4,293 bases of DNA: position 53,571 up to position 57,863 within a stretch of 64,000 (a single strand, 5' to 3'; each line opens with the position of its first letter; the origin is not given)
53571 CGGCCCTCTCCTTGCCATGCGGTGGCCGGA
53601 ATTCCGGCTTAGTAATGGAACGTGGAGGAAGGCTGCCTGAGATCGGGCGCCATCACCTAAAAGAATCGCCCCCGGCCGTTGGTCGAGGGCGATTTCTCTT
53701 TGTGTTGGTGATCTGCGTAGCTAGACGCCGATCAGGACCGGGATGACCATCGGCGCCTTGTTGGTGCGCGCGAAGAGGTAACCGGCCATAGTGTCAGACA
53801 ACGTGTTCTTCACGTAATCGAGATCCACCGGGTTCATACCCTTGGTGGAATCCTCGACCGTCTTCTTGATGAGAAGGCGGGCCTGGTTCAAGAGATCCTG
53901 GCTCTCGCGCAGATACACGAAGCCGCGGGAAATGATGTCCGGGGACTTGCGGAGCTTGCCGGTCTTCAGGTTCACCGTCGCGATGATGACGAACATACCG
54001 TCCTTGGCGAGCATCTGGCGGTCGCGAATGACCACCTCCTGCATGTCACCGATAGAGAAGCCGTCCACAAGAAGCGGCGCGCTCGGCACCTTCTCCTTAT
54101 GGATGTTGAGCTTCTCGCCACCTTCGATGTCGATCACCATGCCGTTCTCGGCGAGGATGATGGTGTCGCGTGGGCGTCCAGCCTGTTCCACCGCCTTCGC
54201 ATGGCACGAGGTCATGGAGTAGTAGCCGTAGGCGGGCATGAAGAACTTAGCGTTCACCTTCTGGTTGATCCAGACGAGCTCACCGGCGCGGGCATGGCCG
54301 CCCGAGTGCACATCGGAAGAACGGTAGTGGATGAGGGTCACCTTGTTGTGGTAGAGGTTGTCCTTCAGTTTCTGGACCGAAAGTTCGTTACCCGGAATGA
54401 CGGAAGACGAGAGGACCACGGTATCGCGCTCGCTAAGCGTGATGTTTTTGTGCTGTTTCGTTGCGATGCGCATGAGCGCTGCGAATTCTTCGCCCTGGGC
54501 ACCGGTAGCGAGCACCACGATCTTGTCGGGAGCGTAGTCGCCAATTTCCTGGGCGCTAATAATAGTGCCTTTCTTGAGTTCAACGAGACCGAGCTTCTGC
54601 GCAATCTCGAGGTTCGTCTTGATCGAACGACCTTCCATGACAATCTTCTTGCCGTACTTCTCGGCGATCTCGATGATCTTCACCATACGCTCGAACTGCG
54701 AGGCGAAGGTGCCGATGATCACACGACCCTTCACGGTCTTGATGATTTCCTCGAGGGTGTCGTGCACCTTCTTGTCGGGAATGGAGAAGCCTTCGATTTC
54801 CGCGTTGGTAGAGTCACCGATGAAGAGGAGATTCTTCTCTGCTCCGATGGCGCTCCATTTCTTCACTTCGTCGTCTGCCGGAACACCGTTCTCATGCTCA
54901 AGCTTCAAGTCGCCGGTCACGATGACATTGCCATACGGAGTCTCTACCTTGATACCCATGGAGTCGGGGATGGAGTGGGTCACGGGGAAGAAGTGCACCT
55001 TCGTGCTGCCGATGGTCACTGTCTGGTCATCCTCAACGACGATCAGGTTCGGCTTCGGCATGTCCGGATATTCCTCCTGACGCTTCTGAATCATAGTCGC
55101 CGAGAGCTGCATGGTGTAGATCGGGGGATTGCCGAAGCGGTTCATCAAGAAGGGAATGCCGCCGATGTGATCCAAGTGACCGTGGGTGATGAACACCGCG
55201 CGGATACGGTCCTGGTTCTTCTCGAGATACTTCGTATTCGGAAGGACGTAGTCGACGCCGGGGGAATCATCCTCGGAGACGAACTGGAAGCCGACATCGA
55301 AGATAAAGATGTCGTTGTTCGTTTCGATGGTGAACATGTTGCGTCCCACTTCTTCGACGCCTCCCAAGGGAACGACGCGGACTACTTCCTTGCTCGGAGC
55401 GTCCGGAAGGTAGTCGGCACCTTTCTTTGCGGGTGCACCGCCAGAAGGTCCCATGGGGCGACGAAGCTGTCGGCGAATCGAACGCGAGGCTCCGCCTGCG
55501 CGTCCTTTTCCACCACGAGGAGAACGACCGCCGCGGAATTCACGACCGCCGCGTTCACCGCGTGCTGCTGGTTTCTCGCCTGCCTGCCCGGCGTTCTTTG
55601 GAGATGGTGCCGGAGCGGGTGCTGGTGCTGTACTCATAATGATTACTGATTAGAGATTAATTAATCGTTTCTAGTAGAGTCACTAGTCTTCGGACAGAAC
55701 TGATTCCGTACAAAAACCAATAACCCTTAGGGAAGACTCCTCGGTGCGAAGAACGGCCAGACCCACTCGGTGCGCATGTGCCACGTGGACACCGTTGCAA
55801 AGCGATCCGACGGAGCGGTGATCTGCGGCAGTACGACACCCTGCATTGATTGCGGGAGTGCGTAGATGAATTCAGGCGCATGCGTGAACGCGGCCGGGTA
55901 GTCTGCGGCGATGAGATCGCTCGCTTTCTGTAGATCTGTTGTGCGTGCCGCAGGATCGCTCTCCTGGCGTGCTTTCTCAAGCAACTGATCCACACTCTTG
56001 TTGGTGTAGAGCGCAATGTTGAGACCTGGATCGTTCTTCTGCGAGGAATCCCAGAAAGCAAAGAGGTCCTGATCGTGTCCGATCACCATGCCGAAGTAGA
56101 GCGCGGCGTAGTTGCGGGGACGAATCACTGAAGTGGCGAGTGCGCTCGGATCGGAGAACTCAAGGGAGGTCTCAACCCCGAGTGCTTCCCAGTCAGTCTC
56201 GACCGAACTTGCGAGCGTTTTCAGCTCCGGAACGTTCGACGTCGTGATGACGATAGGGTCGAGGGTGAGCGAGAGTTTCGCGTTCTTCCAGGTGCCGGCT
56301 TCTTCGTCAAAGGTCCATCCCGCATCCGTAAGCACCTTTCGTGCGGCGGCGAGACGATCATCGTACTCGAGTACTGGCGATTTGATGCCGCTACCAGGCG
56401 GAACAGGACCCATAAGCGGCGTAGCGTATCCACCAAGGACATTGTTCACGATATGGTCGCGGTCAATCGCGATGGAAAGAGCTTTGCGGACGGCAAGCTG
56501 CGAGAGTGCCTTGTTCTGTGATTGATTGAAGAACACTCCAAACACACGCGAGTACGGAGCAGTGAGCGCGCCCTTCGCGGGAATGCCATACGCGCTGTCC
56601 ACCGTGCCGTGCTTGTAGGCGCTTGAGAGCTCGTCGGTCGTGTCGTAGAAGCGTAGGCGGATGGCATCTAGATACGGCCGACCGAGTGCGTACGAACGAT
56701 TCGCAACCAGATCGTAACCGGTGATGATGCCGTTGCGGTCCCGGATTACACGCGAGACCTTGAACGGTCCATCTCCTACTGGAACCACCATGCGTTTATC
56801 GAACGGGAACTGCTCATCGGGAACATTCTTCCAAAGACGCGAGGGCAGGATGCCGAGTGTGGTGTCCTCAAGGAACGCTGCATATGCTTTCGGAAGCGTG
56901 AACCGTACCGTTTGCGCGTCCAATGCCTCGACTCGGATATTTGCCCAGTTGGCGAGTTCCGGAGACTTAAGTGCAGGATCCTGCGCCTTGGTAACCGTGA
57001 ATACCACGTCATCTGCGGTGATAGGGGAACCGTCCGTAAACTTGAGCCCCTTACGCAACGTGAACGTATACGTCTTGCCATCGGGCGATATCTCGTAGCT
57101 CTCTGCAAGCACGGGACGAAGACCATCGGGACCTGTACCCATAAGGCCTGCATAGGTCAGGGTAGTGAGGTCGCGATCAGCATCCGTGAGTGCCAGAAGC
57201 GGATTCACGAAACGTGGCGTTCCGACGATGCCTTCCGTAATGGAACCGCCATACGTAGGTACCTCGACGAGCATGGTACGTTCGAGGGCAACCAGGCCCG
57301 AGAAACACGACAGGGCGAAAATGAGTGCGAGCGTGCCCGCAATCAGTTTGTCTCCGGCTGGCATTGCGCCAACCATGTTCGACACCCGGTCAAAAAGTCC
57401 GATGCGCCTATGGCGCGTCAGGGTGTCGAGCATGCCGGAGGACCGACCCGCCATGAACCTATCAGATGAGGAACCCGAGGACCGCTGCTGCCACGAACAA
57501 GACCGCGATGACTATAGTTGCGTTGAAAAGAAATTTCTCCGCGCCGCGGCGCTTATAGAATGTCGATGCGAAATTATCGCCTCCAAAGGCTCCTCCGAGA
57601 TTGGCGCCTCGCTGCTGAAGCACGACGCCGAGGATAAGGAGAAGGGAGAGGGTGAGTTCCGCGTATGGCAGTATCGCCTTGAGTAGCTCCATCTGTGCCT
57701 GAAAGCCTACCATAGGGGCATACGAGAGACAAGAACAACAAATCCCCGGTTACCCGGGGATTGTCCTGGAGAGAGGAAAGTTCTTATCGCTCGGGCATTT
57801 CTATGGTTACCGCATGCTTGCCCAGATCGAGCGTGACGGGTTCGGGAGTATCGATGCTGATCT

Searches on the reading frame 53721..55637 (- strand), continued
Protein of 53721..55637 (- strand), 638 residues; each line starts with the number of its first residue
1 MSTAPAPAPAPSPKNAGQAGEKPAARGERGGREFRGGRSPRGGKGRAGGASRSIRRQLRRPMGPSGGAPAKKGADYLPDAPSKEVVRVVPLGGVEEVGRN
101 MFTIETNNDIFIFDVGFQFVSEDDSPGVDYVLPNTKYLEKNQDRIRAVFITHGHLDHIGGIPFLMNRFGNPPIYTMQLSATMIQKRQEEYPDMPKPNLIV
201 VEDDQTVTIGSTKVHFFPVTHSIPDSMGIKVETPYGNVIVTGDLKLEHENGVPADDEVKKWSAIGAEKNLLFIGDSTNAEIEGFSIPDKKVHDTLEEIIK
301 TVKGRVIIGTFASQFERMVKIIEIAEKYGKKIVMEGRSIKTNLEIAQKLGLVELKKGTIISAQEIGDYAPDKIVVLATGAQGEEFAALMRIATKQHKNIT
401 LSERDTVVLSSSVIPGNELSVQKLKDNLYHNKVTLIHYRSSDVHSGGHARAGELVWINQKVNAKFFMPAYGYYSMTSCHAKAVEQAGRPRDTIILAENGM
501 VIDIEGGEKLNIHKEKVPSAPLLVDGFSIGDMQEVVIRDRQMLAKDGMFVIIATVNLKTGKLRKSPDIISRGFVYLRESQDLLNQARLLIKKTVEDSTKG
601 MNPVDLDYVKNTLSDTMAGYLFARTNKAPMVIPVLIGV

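Call 26: find_related_loci(query=window:53721-55637:-, collection=metagenome_contigs, flank=1500)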
Query window:53721-55637:- (638 aa) in metagenome_contigs; peptide patterns used: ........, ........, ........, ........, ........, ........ (x = any residue, [..] = any of these).
312 stretches matched a pattern; 230 encode a relative of the query (tblastn E <= 1e-3); the best 80 are kept; 80 distinct loci.
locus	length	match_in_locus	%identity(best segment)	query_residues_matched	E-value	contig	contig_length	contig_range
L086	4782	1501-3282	86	46-638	0e+0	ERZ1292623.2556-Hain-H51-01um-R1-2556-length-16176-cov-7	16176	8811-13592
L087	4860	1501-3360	83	18-638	0e+0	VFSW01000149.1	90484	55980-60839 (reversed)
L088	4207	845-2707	83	26-638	0e+0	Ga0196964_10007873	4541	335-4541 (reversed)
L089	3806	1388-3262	83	19-638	0e+0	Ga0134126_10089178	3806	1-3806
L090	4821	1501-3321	82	29-638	0e+0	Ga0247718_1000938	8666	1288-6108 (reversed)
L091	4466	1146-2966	82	29-638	0e+0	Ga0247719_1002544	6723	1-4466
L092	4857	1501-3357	80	21-638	0e+0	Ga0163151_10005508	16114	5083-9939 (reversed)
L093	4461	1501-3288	83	41-638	0e+0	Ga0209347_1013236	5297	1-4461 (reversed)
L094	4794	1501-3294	82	42-638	0e+0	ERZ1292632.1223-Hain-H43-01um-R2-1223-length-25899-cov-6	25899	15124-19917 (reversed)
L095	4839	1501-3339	79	22-638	0e+0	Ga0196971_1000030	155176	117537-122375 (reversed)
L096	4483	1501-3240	84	55-638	0e+0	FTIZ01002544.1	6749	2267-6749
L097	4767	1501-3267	82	50-638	0e+0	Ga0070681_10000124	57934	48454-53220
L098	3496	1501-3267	81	51-638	0e+0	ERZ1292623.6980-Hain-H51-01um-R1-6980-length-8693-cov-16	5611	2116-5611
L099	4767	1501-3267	82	50-638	0e+0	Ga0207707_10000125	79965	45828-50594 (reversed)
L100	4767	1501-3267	82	50-638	0e+0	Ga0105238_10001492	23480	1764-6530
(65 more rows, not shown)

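Call 32: find_encoding_contigs(protein=P0121, flank=10000, max_places=1)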
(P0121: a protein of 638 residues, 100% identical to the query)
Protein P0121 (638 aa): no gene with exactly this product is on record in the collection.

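Call 50: predict_structure(alignment_id=A2)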
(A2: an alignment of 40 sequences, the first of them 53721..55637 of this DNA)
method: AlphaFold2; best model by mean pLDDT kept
length: 638 residues; sequences in the alignment: 40
mean_pLDDT: 72.6   pTM: 0.62
mean pLDDT of the five models: 72.6, 72.5, 71.4, 71.2, 69.4
residues with pLDDT >= 90: 145; 70-90: 288; 50-70: 68; < 50: 137
segments of 3 or more residues with pLDDT < 50: 1-71, 95-98, 120-129, 277-289, 412-416, 439-447, 525-546
pLDDT, mean of each block of 10 residues (from residue 1): 37 33 33 36 34 36 31 75 92 56 91 75 44 77 93 79 79 93 83 89 94 92 82 95 77 87 95 67 39 77 87 76 91 80 80 83 90 84 73 84 83 51 79 69 42 82 88 75 83 88 94 83 45 31 49 87 80 55 84 88 84 85 64 84
secondary structure, 60 per line:
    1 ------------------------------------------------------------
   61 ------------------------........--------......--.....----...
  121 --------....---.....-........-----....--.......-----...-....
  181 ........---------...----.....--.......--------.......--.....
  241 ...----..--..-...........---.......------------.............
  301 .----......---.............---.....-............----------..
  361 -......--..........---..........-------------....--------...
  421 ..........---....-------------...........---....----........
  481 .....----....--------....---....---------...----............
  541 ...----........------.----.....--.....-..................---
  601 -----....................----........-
elements in order: E85-92 E101-106 E109-113 E118-120 E129-132 H136-140 E145-149 H155-158 H161-167 E173-175 H177-188 E198-200 E205-209 E212-218 E227-233 E236-243 H255-265 E269-275 H288-301 E306-311 H315-327 E331-335 H337-348 H362-367 E373-379 H383-392 E406-409 H418-430 E434-437 H451-461 E465-468 H473-485 E502-505 E509-512 E522-524 H529-543 E548-555 E567-571 H574-578 H580-597 H606-625 E630-637

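Call 79: search_solved_structures(query=window:53721-55637:-, max_evalue=1e-40)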
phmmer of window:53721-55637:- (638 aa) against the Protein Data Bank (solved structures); distinct sequences matched with E-value up to 1e-40: 15.
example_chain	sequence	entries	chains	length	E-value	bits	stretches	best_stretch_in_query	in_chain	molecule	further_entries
3zq4_A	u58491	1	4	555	1.8e-129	436.3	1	87-636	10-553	RIBONUCLEASE J 1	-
6k6s_A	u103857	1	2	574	2e-119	403.1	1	83-636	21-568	Ribonuclease J 1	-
6k6w_A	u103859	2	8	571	5.7e-105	355.4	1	84-635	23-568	Ribonuclease J 2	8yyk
8yyj_A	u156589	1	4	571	7.8e-105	354.9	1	84-635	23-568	Ribonuclease J 2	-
8yyi_A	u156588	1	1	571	1.8e-104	353.7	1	84-635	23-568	Ribonuclease J 2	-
8yyg_A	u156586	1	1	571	1.2e-103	350.9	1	84-635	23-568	Ribonuclease J 2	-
8yyh_A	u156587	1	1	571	1.3e-103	350.8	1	84-635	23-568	Ribonuclease J 2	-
8yyf_A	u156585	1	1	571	1.3e-103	350.8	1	84-635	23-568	Ribonuclease J 2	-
5a0t_A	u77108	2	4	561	1.4e-95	324.3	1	78-637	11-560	RIBONUCLEASE J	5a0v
3bk1_A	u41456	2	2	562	1.7e-92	314.1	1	84-636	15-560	Metal dependent hydrolase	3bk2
3t3n_A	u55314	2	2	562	4.9e-91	309.4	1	84-636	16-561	Metal dependent hydrolase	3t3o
7wnt_A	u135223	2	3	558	6.9e-91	308.8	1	84-637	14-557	Ribonuclease J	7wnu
4xwt_A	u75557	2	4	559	5.8e-89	302.5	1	81-636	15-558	DR2417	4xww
7pcr_A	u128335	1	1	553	2e-80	274.3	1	82-597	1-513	Ribonuclease J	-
8cgl_A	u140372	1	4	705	3.9e-80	273.3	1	76-598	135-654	Ribonuclease J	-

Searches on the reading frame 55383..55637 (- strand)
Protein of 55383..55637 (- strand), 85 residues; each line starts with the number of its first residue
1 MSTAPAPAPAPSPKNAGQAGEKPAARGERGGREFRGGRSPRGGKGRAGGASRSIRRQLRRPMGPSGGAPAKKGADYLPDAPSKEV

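Call 72: search_protein_representatives(protein=window:55383-55637:-)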
Query: 85 residues. Proteins with E-value up to 0.001 (for the whole library): 3; up to 1e-10: 0; up to 1e-30: 0. The best 3 are listed.
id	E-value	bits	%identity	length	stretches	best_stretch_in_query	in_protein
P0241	1.8e-10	57.6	62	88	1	1-82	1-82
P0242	1.2e-09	55.0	41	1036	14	44-72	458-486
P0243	3.9e-04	37.4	55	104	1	1-84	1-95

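Call 85: search_protein_families(library=pfam, proteins=[window:55383-55637:-], max_evalue=10)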
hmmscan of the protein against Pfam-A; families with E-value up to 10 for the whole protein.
window:55383-55637:- (85 aa): 0 families

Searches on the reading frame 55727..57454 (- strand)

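Call 71: search_protein_families(library=pfam, proteins=[window:55727-57454:-], max_evalue=0.00001)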
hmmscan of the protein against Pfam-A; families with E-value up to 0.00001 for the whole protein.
window:55727-57454:- (575 aa): 1 family
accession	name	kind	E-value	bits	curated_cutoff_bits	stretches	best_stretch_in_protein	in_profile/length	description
PF00496.27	SBP_bac_5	-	9.3e-64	216.3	32.4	1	112-464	2-354/368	Bacterial extracellular solute-binding proteins, family 5 Middle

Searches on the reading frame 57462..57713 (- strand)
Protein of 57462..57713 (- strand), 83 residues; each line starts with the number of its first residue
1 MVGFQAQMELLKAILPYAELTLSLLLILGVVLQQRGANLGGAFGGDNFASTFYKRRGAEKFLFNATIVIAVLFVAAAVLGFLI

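Call 71: search_protein_families(library=pfam, proteins=[window:57462-57713:-], max_evalue=0.00001)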
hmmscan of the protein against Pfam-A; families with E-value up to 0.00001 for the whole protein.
window:57462-57713:- (83 aa): 1 family
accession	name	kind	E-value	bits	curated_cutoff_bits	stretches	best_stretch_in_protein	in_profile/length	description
PF03840.19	SecG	-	1.8e-12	47.6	29.2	1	21-79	8-66/70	Preprotein translocase SecG subunit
